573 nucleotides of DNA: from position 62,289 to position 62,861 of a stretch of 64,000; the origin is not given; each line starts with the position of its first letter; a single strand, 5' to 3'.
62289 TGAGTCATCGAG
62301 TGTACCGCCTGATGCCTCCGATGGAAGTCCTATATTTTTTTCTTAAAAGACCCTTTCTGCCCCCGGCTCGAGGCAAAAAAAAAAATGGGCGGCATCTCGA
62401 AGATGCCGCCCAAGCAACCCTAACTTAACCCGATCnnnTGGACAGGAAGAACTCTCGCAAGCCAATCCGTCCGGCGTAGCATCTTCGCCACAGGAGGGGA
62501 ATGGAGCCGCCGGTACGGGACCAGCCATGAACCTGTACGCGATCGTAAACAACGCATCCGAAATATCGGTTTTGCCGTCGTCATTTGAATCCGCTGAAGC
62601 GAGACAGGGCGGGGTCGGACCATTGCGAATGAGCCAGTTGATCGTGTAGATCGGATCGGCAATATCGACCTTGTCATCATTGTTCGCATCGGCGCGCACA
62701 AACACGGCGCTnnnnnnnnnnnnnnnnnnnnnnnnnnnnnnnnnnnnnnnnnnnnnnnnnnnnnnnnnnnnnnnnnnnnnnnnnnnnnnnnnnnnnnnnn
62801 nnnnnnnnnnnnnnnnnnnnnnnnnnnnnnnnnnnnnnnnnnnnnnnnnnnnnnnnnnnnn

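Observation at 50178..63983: Five consecutive genes (2073-aa giant + P1-P4) share one C-terminal ~90-aa dockerin-like EF-hand pair followed by a conserved Cys-containing tail, possibly a sorting/anchoring tag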

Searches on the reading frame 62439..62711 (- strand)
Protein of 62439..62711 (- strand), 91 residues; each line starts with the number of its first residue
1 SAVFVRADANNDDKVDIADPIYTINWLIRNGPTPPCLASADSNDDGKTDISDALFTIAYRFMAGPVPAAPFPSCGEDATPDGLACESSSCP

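Call 11: find_homologous_proteins(query=A1, max_evalue=0.001)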
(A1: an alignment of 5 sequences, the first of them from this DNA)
Query A1 (5 sequences) (91 aa, profile of the alignment): 693 proteins with E <= 0.001 among 954 candidates; the best 120 are listed.
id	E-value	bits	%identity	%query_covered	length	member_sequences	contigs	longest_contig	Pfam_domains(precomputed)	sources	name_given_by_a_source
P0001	2.3e-37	145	96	100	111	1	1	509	PF00404.25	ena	-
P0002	5.8e-34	134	84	98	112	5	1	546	-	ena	-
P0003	1.8e-33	133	85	100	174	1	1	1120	-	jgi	-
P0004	1.9e-33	133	48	95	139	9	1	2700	PF00404.25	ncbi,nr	ncbi:MAG: dockerin type I repeat-containing protein, partial [Planctomycetes bacterium]|nr:dockerin 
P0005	1.0e-31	127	55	80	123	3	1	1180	PF00404.25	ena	-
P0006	5.0e-30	122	56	96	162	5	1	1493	-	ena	-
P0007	1.7e-29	120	41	84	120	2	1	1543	PF00404.25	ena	-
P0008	2.7e-29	119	42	84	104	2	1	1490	PF00404.25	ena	-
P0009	1.1e-28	117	56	95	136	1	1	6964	PF00404.25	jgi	jgi:hypothetical protein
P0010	2.0e-28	116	50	97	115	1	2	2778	PF00404.25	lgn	-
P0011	2.4e-28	116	38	75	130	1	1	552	-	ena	-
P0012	1.2e-27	114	43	80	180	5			-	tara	tara:strand:- start:654 stop:1196 length:543 start_codon:yes stop_codon:yes gene_type:complete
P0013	2.5e-27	113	48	97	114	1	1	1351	PF00404.25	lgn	-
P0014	3.8e-27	112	48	97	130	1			-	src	-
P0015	4.3e-27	112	48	96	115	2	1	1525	PF00404.25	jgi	jgi:hypothetical protein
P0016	4.3e-27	112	51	100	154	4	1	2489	PF00404.25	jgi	jgi:hypothetical protein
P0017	6.1e-27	112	52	97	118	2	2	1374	PF00404.25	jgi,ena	-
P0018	8.0e-27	111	44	85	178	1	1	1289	PF00404.25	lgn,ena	-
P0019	1.0e-26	111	54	96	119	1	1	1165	PF00404.25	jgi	jgi:hypothetical protein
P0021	1.8e-26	110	47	97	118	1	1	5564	PF00404.25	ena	-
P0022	3.1e-26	109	52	97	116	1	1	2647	PF00404.25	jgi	jgi:hypothetical protein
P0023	5.8e-26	109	48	71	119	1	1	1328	PF00404.25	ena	-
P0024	7.7e-26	108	49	96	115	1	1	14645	PF00404.25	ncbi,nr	ncbi:MAG: hypothetical protein KDC38_01410, partial [Planctomycetes bacterium]|nr:hypothetical prote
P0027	1.1e-25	108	47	95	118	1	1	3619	PF00404.25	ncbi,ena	-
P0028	1.3e-25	107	53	97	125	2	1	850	PF00404.25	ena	-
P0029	1.4e-25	107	47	97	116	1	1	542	PF00404.25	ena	-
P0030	1.6e-25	107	56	96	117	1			PF00404.25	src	-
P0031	2.2e-25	107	46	99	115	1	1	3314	PF00404.25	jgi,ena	-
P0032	4.2e-25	106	52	95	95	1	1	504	PF00404.25,PF13499.13,PF13202.13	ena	-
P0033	4.6e-25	106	49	95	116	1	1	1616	PF00404.25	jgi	jgi:hypothetical protein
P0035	1.0e-24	104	51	90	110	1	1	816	PF00404.25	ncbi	-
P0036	1.2e-24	104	51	97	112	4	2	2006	PF00404.25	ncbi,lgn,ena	-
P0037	1.4e-24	104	49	97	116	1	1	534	PF00404.25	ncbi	-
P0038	1.5e-24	104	43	97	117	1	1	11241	PF00404.25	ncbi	-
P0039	2.5e-24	103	45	96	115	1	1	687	PF00404.25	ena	-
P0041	2.8e-24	103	53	93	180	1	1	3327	PF00404.25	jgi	jgi:hypothetical protein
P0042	3.7e-24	103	43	96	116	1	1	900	PF00404.25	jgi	jgi:hypothetical protein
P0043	3.7e-24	103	30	62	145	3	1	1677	PF00404.25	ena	-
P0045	4.8e-24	102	48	95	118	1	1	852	PF00404.25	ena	-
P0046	6.0e-24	102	49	100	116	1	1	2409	PF00404.25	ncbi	-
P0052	2.7e-23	100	50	97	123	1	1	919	PF00404.25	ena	-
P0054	3.3e-23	100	52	97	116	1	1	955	PF00404.25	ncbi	-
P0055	4.3e-23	99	49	95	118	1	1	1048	PF00404.25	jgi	jgi:hypothetical protein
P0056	4.4e-23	99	48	96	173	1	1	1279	PF00404.25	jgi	jgi:hypothetical protein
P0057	4.6e-23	99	52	96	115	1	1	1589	PF00404.25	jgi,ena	-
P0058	4.9e-23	99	48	97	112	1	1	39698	-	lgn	-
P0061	6.0e-23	99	48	96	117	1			PF00404.25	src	-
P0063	6.1e-23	99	45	96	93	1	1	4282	PF00404.25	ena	-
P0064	6.8e-23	99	47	97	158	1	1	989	PF00801.27,PF00404.25,PF18911.7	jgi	jgi:PKD repeat protein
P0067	1.0e-22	98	50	96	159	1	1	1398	PF00404.25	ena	-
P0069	1.1e-22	98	43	97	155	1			PF00404.25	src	-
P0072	1.2e-22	98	48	97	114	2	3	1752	PF00404.25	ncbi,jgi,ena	-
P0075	1.3e-22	98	47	96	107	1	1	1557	PF00404.25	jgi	-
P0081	2.9e-22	97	46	96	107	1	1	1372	PF00404.25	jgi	jgi:hypothetical protein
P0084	4.2e-22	96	47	64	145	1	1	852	PF00404.25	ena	-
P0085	4.6e-22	96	53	84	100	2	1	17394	PF00404.25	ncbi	-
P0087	5.8e-22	96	50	96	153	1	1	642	PF00404.25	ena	-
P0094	7.4e-22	95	52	96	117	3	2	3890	PF00404.25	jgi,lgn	jgi:hypothetical protein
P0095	8.8e-22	95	48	96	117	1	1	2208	PF00404.25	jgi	-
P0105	1.9e-21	94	49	97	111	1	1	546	PF00404.25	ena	-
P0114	5.1e-21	93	47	100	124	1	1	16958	PF00404.25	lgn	-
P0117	7.2e-21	92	45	95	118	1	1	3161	PF00404.25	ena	-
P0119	7.8e-21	92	41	98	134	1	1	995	PF00404.25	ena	-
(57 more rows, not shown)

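Call 28: search_protein_representatives(alignment_id=A2)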
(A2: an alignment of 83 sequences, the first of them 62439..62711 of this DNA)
Query: 83 sequences, 120 profile positions. Proteins with E-value up to 0.001 (for the whole library): 59671; up to 1e-10: 31139; up to 1e-30: 1897. The best 150 are listed.
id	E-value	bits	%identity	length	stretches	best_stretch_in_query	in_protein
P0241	7.1e-187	626.1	-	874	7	25-115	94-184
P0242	9.5e-116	396.6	-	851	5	17-117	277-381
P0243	8.6e-115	393.5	-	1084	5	16-110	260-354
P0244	1.6e-113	389.4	-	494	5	28-116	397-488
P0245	7.1e-113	387.3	-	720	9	35-103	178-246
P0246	1.9e-108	373.0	-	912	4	26-114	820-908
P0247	3.2e-107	369.0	-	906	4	28-116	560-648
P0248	4.9e-103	355.5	-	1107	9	23-87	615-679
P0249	5.8e-100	345.6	-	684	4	29-116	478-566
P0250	7.2e-100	345.3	-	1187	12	35-100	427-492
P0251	2.5e-98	340.3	-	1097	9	29-87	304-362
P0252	7.4e-97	335.6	-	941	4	23-116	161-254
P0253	2.5e-93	324.2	-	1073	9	23-87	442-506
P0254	5.4e-93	323.1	-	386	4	26-119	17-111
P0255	9.0e-93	322.4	-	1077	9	25-95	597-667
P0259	3.7e-86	301.0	-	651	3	27-115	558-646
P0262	1.7e-83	292.4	-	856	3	24-113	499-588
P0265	1.2e-81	286.5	-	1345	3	23-115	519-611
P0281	1.1e-73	260.8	-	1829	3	23-119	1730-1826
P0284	1.5e-72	257.2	-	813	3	27-116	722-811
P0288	3.0e-72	256.2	-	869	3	25-116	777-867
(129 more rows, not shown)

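Call 31: predict_structure(alignment_id=A2)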
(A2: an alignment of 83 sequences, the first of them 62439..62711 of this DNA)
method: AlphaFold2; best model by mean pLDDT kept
length: 91 residues; sequences in the alignment: 83
mean_pLDDT: 94.8   pTM: 0.86
mean pLDDT of the five models: 94.8, 94.3, 94.0, 93.6, 92.6
residues with pLDDT >= 90: 75; 70-90: 15; 50-70: 1; < 50: 0
segments of 3 or more residues with pLDDT < 50: none
pLDDT, mean of each block of 10 residues (from residue 1): 92 97 98 97 97 99 97 91 87 82
secondary structure, 60 per line:
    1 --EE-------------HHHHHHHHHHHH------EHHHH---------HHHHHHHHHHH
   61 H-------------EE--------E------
elements in order: H18-29 H37-40 H50-61

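Call 34: fold_search(model_id=the predicted structure, library=pdb)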
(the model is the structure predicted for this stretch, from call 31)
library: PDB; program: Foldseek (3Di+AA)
matches with E <= 10: 47; with E <= 0.001: 0
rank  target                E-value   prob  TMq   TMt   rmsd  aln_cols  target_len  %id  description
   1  5m2o_B                6.0e-03  1.00  0.60  0.72   2.9        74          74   22  R. flavefaciens' third ScaB cohesin in complex with a group 1 dockerin (released 2017-07-05)
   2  4uyq_B                6.5e-03  1.00  0.60  0.73   1.9        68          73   20  High resolution structure of the third cohesin ScaC in complex with the ScaB dockerin with a mutation in the C-termina (released 2015-04-15)
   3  5lxv_B                7.6e-03  1.00  0.55  0.73   2.6        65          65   29  Crystal structure of Ruminococcus flavefaciens scaffoldin C cohesin in complex with a dockerin from an uncharacterized (released 2016-10-19)
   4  2mte_MODEL_1_A        8.9e-03  1.00  0.53  0.68   1.6        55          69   27  Solution structure of Doc48S (released 2014-10-15)
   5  4fl4_A                1.0e-02  1.00  0.55  0.72   1.9        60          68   27  Scaffoldin conformation and dynamics revealed by a ternary complex from the Clostridium thermocellum cellulosome (released 2012-06-27)
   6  8x39_B                1.0e-02  0.99  0.55  0.38   2.3        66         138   23  Crystal structure of cellulosomal double-dockerin module of Clo1313_0689 from Clostridium thermocellum (released 2024-04-03)
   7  4fl4_G                1.1e-02  1.00  0.60  0.80   2.0        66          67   24  Scaffoldin conformation and dynamics revealed by a ternary complex from the Clostridium thermocellum cellulosome (released 2012-06-27)
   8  4fl4_D                1.1e-02  1.00  0.58  0.78   1.9        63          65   25  Scaffoldin conformation and dynamics revealed by a ternary complex from the Clostridium thermocellum cellulosome (released 2012-06-27)
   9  4uyp_B                1.6e-02  0.99  0.54  0.66   1.7        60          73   23  High resolution structure of the third cohesin ScaC in complex with the ScaB dockerin with a mutation in the N-termina (released 2015-04-15)
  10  4dh2_D                1.8e-02  1.00  0.58  0.74   1.6        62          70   22  Crystal structure of Coh-OlpC(Cthe_0452)-Doc435(Cthe_0435) complex: A novel type I Cohesin-Dockerin complex from Clost (released 2012-11-28)
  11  8x3a_MODEL_1_A        2.0e-02  0.98  0.51  0.32   2.0        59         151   25  Solution NMR structure of cellulosomal double-dockerin module of Clo1313_0689 from Clostridium thermocellum (released 2024-04-03)
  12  4fl4_J                2.5e-02  0.99  0.57  0.76   1.6        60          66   27  Scaffoldin conformation and dynamics revealed by a ternary complex from the Clostridium thermocellum cellulosome (released 2012-06-27)
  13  8x39_A                3.2e-02  0.97  0.56  0.38   2.3        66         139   23  Crystal structure of cellulosomal double-dockerin module of Clo1313_0689 from Clostridium thermocellum (released 2024-04-03)
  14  5m2s_B                3.2e-02  0.97  0.50  0.57   3.3        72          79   25  R. flavefaciens' third ScaB cohesin in complex with a group 1 dockerin (released 2017-07-05)
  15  3ul4_B                3.7e-02  0.98  0.54  0.75   1.7        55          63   34  Crystal structure of Coh-OlpA(Cthe_3080)-Doc918(Cthe_0918) complex: A novel type I Cohesin-Dockerin complex from Clost (released 2012-11-28)
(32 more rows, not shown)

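Call 35: search_solved_structures(query=A2, max_evalue=0.01, show_alignments=2)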
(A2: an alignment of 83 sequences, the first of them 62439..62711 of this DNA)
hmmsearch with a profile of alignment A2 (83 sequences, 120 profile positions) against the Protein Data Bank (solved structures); distinct sequences matched with E-value up to 0.01: 30.
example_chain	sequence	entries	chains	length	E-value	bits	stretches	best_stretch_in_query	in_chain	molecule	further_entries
2mte_A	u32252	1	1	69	1e-08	38.2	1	35-91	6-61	Cellulose 1,4-beta-cellobiosidase (reducing end) CelS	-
1daq_A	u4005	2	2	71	1.1e-08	38.1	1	35-91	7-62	ENDOGLUCANASE SS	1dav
4fl4_A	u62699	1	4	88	1.6e-07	34.3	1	35-90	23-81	Glycoside hydrolase family 9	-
2yik_A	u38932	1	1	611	2.4e-07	33.8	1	25-93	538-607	ENDOGLUCANASE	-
2y3n_B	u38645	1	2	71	2.7e-07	33.6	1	34-88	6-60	CELLULOSOMAL FAMILY-48 PROCESSIVE GLYCOSIDE HYDROLASE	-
3ul4_B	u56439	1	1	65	3.2e-07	33.3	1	34-88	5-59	Cellulosome enzyme, dockerin type I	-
4cj0_A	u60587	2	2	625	3.7e-07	33.2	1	22-89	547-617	ENDOGLUCANASE D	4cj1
1clc_A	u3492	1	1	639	3.8e-07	33.1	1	22-89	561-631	ENDOGLUCANASE CELD; EC: 3.2.1.4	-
8x39_A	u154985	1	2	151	6.2e-06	29.2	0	29-88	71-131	Serine protease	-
8x3a_A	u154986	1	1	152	6.4e-06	29.2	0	29-88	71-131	Serine protease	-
6kg9_A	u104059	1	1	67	1.5e-05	27.9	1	33-86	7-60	And cellulose-binding endoglucanase family 9 CelL ortholog dockerin domain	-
6kgc_B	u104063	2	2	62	2.7e-05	27.1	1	35-86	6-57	And cellulose-binding endoglucanase family 9 CelL ortholog dockerin domain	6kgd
6kge_D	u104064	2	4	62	3.6e-05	26.7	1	35-86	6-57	And cellulose-binding endoglucanase family 9 CelL ortholog dockerin domain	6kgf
5lxv_B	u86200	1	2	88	6.8e-05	25.8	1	34-89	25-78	Carbohydrate-binding protein WP_009985128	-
2ccl_B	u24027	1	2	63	0.0001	25.2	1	35-89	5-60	ENDO-1,4-BETA-XYLANASE Y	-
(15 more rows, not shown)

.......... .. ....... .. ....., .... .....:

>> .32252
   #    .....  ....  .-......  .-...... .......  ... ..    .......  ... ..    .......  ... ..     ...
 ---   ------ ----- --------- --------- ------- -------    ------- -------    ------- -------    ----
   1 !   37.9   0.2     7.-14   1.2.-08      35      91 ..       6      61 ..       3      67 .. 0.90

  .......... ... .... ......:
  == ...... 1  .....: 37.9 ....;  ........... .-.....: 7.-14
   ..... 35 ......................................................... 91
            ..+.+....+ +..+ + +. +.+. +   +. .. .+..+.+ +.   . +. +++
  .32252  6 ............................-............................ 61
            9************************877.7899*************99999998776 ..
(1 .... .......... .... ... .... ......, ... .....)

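Call 46: search_protein_families(library=pfam, proteins=[P0246, P0259, P0243, P0265, P0281, P0284, P0252, P0249, P0262, P0288], max_evalue=0.01)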
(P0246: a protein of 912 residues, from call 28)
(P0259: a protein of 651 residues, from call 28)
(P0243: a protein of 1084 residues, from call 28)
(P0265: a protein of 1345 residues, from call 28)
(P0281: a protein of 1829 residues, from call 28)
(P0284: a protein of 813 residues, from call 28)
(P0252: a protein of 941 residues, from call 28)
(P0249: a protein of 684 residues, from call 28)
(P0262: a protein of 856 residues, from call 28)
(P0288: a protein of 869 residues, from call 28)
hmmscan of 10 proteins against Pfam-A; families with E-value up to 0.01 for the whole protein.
P0246 (912 aa): 4 families
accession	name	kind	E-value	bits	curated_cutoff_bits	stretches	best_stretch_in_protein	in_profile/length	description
PF00404.24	Dockerin_1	-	9.9e-28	96.6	22.9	4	33-80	2-50/57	Dockerin type I domain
PF13499.12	EF-hand_7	-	3.9e-08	34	30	1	563-612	8-62/67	EF-hand domain pair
PF00963.24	Cohesin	-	5.8e-05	23.7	24.1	1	660-700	4-46/139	Cohesin domain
PF13833.12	EF-hand_8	-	0.0074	16.5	28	1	576-616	13-51/54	EF-hand domain pair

P0259 (651 aa): 3 families
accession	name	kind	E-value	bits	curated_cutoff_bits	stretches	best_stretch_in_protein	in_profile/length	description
PF00404.24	Dockerin_1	-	1.6e-12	47.9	22.9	2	303-352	2-52/57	Dockerin type I domain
PF00963.24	Cohesin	-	6.2e-05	23.7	24.1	1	396-509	3-108/139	Cohesin domain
PF13499.12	EF-hand_7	-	0.0029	18.3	30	0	60-78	12-30/67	EF-hand domain pair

P0243 (1084 aa): 2 families
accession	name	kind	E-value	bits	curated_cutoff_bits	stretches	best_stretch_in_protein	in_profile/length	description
PF00404.24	Dockerin_1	-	2.6e-20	72.8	22.9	3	32-86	2-57/57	Dockerin type I domain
PF00963.24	Cohesin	-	7e-12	46.2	24.1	0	600-677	4-76/139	Cohesin domain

P0265 (1345 aa): 3 families
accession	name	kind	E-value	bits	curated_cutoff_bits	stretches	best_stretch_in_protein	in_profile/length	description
PF00404.24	Dockerin_1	-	2.5e-10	40.8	22.9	1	27-73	2-49/57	Dockerin type I domain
PF00963.24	Cohesin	-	3.1e-09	37.6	24.1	1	121-226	3-106/139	Cohesin domain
PF13499.12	EF-hand_7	-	0.0013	19.4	30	0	560-576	7-23/67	EF-hand domain pair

P0281 (1829 aa): 2 families
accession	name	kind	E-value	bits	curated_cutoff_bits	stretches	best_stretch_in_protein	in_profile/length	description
PF00404.24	Dockerin_1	-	4e-14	53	22.9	2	539-592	2-57/57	Dockerin type I domain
PF24595.1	DUF7619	-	8.6e-06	26.3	27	0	1318-1380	1-56/133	Domain of unknown function (DUF7619)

P0284 (813 aa): 4 families
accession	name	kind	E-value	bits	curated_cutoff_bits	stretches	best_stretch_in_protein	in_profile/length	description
PF00404.24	Dockerin_1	-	1.2e-18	67.5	22.9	3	730-783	2-56/57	Dockerin type I domain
PF16656.11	Pur_ac_phosph_N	-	1.4e-16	61.2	30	2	283-368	6-93/93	Purple acid Phosphatase, N-terminal domain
PF00041.27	fn3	-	7.5e-10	39.3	25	2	281-357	4-75/84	Fibronectin type III domain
PF13499.12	EF-hand_7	-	0.0084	16.9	30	0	99-143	12-62/67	EF-hand domain pair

P0252 (941 aa): 9 families
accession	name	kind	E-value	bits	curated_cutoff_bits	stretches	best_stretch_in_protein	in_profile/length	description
PF00404.24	Dockerin_1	-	8.4e-32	109.6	22.9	4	173-222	2-53/57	Dockerin type I domain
PF13202.12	EF-hand_5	-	3.7e-17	61.4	25.9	0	788-809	4-25/25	EF hand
PF13499.12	EF-hand_7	-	4.6e-17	62.6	30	1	550-603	6-65/67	EF-hand domain pair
PF16656.11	Pur_ac_phosph_N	-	3.7e-14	53.5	30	2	268-351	8-93/93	Purple acid Phosphatase, N-terminal domain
PF00036.39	EF-hand_1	-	2.1e-12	46.1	25.4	0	550-571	4-25/29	EF hand domain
PF13405.12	EF-hand_6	-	4.9e-10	38.7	25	0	550-569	4-23/30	EF-hand domain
PF00041.27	fn3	-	3.4e-07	30.8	25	1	77-148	2-71/84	Fibronectin type III domain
PF10591.15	SPARC_Ca_bdg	-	3.6e-05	24.5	22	0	547-601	55-111/113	Secreted protein acidic and rich in cysteine Ca binding region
PF16655.11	PhoD_N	-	0.0049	17.8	30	0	316-339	60-78/90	PhoD-like phosphatase, N-terminal domain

P0249 (684 aa): 5 families
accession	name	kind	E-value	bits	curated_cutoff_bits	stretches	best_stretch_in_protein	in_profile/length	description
PF00404.24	Dockerin_1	-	5.6e-36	123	22.9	4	484-534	2-53/57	Dockerin type I domain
PF13499.12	EF-hand_7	-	1.4e-08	35.4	30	0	485-533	12-65/67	EF-hand domain pair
PF13202.12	EF-hand_5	-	1.6e-07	30.9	25.9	0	514-531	5-22/25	EF hand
PF10342.15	Kre9_KNH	-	6.9e-05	23.9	24.6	1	71-143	2-82/94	Kre9/KNH-like N-terminal Ig-like domain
PF00036.39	EF-hand_1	-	9.7e-05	22.1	25.4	0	515-532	7-24/29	EF hand domain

P0262 (856 aa): 2 families
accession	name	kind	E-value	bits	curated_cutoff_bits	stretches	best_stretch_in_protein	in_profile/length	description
PF00404.24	Dockerin_1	-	2.9e-15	56.7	22.9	2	89-138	2-52/57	Dockerin type I domain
PF00963.24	Cohesin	-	2.3e-06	28.3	24.1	1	606-716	5-110/139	Cohesin domain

P0288 (869 aa): 7 families
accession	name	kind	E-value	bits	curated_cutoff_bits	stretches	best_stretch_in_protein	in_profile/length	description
PF00404.24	Dockerin_1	-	1.1e-26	93.2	22.9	3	787-836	2-53/57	Dockerin type I domain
PF16656.11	Pur_ac_phosph_N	-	5.2e-18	65.8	30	2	100-184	7-93/93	Purple acid Phosphatase, N-terminal domain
PF00041.27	fn3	-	1.8e-12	47.7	25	2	527-603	4-73/84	Fibronectin type III domain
PF13499.12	EF-hand_7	-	0.0003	21.5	30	0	440-480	12-58/67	EF-hand domain pair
PF16655.11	PhoD_N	-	0.0021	19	30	0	144-166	55-77/90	PhoD-like phosphatase, N-terminal domain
PF10179.15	NDNF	-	0.0043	17.6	27.3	0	579-602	89-112/127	Neuron-derived neurotrophic factor, first Fn(III) domain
PF25059.1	FN3_DSCAM-DSCAML_C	-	0.0078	17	39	0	578-622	44-88/89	DSCAM/DSCAML C-terminal Fn3-like domain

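Call 78: find_encoding_contigs(protein=P0058, flank=8000, max_places=2)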
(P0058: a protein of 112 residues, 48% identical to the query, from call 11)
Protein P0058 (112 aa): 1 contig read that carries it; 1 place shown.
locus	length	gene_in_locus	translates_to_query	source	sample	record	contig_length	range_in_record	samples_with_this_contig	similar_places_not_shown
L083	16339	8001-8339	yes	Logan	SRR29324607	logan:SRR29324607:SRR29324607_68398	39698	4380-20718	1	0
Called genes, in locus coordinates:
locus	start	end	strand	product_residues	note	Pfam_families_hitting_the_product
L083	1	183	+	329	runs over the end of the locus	PF04098:Rad52_Rad22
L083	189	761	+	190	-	-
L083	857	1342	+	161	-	PF19474:DUF6011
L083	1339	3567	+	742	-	PF23139:OB_YrrC (weak), PF14490:HHH_RecD2, PF05970:PIF1 (weak), PF13086:AAA_11 (faint), PF13604:AAA_30, PF13245:AAA_19, PF18335:SH3_13 (weak), PF13538:UvrD_C_2, +1 more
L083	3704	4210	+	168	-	PF02732:ERCC4 (weak)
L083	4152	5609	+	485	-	-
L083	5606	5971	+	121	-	-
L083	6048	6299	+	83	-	-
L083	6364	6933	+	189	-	-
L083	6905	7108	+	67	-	-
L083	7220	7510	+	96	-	-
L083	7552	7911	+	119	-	-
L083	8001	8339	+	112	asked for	-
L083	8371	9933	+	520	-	-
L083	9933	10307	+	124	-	-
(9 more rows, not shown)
